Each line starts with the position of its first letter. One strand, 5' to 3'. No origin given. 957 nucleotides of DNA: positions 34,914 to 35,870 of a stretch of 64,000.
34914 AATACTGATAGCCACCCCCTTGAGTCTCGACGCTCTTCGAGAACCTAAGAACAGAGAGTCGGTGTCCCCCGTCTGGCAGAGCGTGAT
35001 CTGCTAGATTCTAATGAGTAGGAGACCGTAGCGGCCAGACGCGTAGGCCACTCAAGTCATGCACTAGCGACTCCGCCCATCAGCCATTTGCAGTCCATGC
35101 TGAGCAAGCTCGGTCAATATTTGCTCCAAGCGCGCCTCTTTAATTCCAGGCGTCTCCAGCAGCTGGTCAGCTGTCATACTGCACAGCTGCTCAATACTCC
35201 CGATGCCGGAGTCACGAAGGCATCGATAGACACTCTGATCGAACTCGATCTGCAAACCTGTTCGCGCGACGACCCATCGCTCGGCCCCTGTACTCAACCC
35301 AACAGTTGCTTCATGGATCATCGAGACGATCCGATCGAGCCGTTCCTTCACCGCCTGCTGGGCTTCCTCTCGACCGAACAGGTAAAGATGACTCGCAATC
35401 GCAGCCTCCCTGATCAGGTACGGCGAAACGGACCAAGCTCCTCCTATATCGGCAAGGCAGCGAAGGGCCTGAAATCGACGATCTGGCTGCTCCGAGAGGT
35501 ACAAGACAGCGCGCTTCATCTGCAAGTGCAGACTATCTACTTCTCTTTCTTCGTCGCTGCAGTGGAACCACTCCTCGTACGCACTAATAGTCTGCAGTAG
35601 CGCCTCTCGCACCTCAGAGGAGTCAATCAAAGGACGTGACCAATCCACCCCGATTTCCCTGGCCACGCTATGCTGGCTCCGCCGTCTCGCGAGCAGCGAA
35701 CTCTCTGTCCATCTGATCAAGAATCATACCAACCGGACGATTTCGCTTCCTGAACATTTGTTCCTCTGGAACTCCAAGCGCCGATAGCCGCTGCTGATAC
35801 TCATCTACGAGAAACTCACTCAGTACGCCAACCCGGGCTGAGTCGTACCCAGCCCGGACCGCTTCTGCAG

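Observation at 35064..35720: Stand-alone protein with an RNA-polymerase alpha-subunit C-terminal-domain-like module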

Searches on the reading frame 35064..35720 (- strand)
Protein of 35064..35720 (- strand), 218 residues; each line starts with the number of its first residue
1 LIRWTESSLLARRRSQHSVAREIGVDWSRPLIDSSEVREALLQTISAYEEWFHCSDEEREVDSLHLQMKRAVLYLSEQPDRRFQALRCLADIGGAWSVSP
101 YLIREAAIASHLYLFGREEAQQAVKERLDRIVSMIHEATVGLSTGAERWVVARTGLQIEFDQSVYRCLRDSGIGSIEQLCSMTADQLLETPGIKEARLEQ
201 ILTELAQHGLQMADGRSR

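Call 3: search_protein_families(library=pfam, proteins=[window:35064-35720:-], max_evalue=1)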
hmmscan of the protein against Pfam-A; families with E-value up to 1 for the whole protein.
window:35064-35720:- (218 aa): 6 families
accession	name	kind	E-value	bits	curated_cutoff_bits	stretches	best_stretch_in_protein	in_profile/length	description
PF14520.12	HHH_5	-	6.4e-06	27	27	1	168-205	18-55/57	Helix-hairpin-helix domain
PF03118.21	RNA_pol_A_CTD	-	0.0002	21.5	23.8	1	164-206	24-66/67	Bacterial RNA polymerase, alpha chain C terminal domain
PF13280.12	WYL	-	0.053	14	21.8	0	54-76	26-48/70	WYL domain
PF00570.28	HRDC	-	0.13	12.7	23.8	1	156-206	15-65/68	HRDC domain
PF02002.24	TFIIE_alpha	-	0.15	12.3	22.9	0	109-138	70-99/105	TFIIE alpha subunit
PF24114.1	DUF7388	-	0.16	11.9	27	1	100-160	78-137/251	Family of unknown function (DUF7388)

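Call 5: search_protein_families(library=padloc, proteins=[window:35064-35720:-], max_evalue=1)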
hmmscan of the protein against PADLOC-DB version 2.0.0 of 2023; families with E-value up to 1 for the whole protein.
window:35064-35720:- (218 aa): 1 family
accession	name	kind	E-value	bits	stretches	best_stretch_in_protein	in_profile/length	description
PDLC01652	WYL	-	0.008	14.5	1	95-172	41-114/162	"CAS-I,CAS-II,CAS-III,CAS-IV,CAS-V,CAS-VI; associated_signaling"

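Call 6: search_protein_families(library=ncbifam, proteins=[window:35064-35720:-], max_evalue=1)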
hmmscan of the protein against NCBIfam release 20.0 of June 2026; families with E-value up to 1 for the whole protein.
window:35064-35720:- (218 aa): 7 families
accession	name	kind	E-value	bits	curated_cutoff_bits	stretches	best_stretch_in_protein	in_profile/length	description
NF003519.0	PRK05182.2-5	equivalog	6e-05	22.1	277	1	158-215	260-317/320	DNA-directed RNA polymerase subunit alpha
TIGR02027.1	rpoA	equivalog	0.00057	19.2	227.8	1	157-213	240-296/298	DNA-directed RNA polymerase subunit alpha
NF003513.0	PRK05182.1-2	equivalog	0.023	13.6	302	1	165-212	268-315/338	DNA-directed RNA polymerase subunit alpha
TIGR02239.1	recomb_RAD51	equivalog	0.042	12.9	478.05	1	166-206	15-55/316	DNA repair protein RAD51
NF003515.0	PRK05182.2-1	equivalog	0.043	13.1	406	1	161-212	257-310/314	DNA-directed RNA polymerase subunit alpha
NF003514.0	PRK05182.1-4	equivalog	0.049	12.2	434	1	158-215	254-311/338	DNA-directed RNA polymerase subunit alpha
NF003518.0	PRK05182.2-4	equivalog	0.15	11.2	523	1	149-214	245-310/312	DNA-directed RNA polymerase subunit alpha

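Call 9: find_homologous_proteins(query=window:35064-35720:-, max_evalue=0.01)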
Query window:35064-35720:- (218 aa): 1 proteins with E <= 0.01 among 566 candidates.
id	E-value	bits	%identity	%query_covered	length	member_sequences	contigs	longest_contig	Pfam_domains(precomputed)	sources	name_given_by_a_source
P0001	8.2e-125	432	100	92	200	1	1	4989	PF14520.13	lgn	-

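Call 13: find_encoding_contigs(protein=P0001, flank=10000)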
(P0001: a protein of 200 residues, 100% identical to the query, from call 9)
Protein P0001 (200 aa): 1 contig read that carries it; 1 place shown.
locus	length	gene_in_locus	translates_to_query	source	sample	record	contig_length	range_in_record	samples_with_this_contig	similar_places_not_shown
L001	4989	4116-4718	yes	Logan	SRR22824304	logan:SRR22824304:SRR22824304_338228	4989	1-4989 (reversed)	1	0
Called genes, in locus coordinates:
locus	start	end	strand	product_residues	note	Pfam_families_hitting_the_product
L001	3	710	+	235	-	?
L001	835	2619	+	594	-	-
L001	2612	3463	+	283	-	PF02518:HATPase_c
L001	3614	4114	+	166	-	-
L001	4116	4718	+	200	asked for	PF14520:HHH_5 (weak)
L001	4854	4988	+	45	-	?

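Call 14: search_solved_structures(query=P0001, max_evalue=10, show_alignments=3)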
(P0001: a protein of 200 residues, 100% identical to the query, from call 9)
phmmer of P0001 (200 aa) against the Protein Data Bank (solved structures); distinct sequences matched with E-value up to 10: 26.
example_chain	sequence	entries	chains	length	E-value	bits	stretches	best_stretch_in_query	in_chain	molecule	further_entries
1z3e_B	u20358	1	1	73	0.0028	20.8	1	138-194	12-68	DNA-directed RNA polymerase alpha chain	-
3ihq_B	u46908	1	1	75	0.0029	20.8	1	138-194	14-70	DNA-directed RNA polymerase subunit alpha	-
7l7b_A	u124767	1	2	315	0.0037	20.4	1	134-194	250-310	DNA-directed RNA polymerase subunit alpha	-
3gfk_B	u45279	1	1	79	0.0041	20.3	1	137-194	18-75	DNA-directed RNA polymerase subunit alpha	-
8i23_A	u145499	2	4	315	0.0043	20.2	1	136-196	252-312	DNA-directed RNA polymerase subunit alpha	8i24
6wvj_A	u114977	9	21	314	0.053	16.6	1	135-194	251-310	DNA-directed RNA polymerase subunit alpha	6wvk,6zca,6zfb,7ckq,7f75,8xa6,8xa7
1doq_A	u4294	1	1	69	0.065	16.4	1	144-193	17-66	RNA POLYMERASE ALPHA SUBUNIT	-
1hqm_A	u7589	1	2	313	0.16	15.1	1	144-194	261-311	DNA-directed RNA polymerase subunit alpha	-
1i6v_A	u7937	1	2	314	0.16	15.1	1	144-194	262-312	DNA-DIRECTED RNA POLYMERASE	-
8syi_A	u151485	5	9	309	0.17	15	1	140-196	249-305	DNA-directed RNA polymerase subunit alpha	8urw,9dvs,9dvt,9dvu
5tjg_A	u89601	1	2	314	0.17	15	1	144-194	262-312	DNA-directed RNA polymerase subunit alpha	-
1l9u_A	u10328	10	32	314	0.17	15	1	144-194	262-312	RNA POLYMERASE, ALPHA SUBUNIT | DNA-directed RNA polymerase alpha chain | DNA-directed RNA polymerase subunit alpha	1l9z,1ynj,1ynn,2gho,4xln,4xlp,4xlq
5vi8_T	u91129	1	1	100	0.18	15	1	145-197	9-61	DNA-directed RNA polymerase subunit alpha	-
6b6h_I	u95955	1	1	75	0.42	13.7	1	143-194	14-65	DNA-directed RNA polymerase subunit alpha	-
1lb2_B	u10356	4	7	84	0.57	13.3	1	144-194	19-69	DNA-directed RNA polymerase alpha chain | DNA-directed RNA polymerase subunit alpha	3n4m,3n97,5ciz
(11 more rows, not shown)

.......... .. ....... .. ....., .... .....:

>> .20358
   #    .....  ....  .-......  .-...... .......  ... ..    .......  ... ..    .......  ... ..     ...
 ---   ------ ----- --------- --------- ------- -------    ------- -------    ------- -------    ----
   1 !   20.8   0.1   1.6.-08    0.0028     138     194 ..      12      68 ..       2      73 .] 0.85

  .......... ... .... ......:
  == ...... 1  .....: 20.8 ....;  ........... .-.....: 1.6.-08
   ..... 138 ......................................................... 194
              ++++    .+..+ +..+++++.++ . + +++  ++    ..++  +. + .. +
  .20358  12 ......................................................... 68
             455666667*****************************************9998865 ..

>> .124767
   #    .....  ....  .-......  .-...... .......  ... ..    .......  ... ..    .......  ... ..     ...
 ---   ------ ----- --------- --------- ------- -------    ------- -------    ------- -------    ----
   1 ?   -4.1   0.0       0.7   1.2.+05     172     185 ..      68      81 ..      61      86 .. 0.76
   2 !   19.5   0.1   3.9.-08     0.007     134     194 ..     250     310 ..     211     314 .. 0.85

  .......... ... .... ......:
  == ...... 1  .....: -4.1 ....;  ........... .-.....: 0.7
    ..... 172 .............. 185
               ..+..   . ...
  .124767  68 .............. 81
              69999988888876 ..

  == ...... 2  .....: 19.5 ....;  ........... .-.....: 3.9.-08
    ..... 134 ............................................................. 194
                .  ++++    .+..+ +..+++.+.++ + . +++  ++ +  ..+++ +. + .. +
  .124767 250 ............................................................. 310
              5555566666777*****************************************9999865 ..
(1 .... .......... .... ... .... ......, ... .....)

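Call 17: search_protein_families(library=phrogs, proteins=[window:35064-35720:-], max_evalue=1)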
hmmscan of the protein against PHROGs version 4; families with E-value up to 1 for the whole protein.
window:35064-35720:- (218 aa): 1 family
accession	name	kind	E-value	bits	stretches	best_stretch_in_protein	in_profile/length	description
phrog_33060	-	unknown function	0.31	12.7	1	131-201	16-86/98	-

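Call 18: predict_structure(protein=P0001)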
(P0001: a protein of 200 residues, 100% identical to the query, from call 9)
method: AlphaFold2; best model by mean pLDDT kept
length: 200 residues; sequences in the alignment: 1
mean_pLDDT: 56.0   pTM: 0.40
mean pLDDT of the five models: 56.0, 52.9, 44.8, 41.0, 38.8
residues with pLDDT >= 90: 0; 70-90: 38; 50-70: 66; < 50: 96
segments of 3 or more residues with pLDDT < 50: 1-9, 11-14, 25-61, 66-82, 119-137, 198-200
pLDDT, mean of each block of 10 residues (from residue 1): 41 49 49 45 41 42 48 43 55 62 65 56 40 48 65 63 82 80 81 65
secondary structure, 60 per line:
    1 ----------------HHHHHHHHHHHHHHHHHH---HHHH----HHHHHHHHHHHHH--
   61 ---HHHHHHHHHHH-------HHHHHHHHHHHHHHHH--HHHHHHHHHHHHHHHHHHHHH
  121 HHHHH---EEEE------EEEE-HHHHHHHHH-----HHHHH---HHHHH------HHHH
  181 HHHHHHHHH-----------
elements in order: H17-34 H38-41 H46-58 H64-74 H82-97 H100-125 E129-132 E139-142 H144-152 H158-162 H166-170 H177-189

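Call 19: search_protein_representatives(protein=P0001)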
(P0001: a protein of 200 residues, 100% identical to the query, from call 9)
Query: 200 residues. Proteins with E-value up to 0.001 (for the whole library): 55; up to 1e-10: 4; up to 1e-30: 1. The best 55 are listed.
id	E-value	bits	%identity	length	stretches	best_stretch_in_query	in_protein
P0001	6.8e-126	433.7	100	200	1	1-200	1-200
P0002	2.6e-12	63.4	31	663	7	148-195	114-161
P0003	2.8e-12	63.2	34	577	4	146-195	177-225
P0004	4.4e-11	59.4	29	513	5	145-196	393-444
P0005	2.0e-10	57.2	30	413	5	140-194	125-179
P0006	2.7e-10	56.8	29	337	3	144-194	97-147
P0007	3.4e-10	56.4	32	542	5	146-196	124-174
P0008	4.0e-10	56.2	38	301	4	148-194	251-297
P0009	6.7e-10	55.5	32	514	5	117-195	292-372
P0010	8.6e-09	51.9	37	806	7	153-194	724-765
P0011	1.5e-08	51.1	27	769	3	139-196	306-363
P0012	4.1e-08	49.7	28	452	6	144-194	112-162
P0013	5.3e-08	49.3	29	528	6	104-196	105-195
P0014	6.7e-08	49.0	29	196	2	106-198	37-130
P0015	1.0e-07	48.4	33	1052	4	148-194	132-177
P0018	1.7e-07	47.7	34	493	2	125-194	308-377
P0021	3.5e-07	46.6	33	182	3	149-196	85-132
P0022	1.4e-06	44.6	24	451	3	141-199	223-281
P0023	1.5e-06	44.6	34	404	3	143-196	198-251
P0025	2.0e-06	44.2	31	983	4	141-189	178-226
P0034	1.6e-05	41.2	33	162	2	124-194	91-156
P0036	1.6e-05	41.2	28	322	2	99-194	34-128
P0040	2.6e-05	40.5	32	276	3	140-193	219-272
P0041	2.7e-05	40.5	32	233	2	139-197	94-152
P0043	1.2e-04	38.3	41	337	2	148-186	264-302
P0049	2.5e-04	37.3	46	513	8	93-123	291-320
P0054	6.5e-04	36.0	31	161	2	140-194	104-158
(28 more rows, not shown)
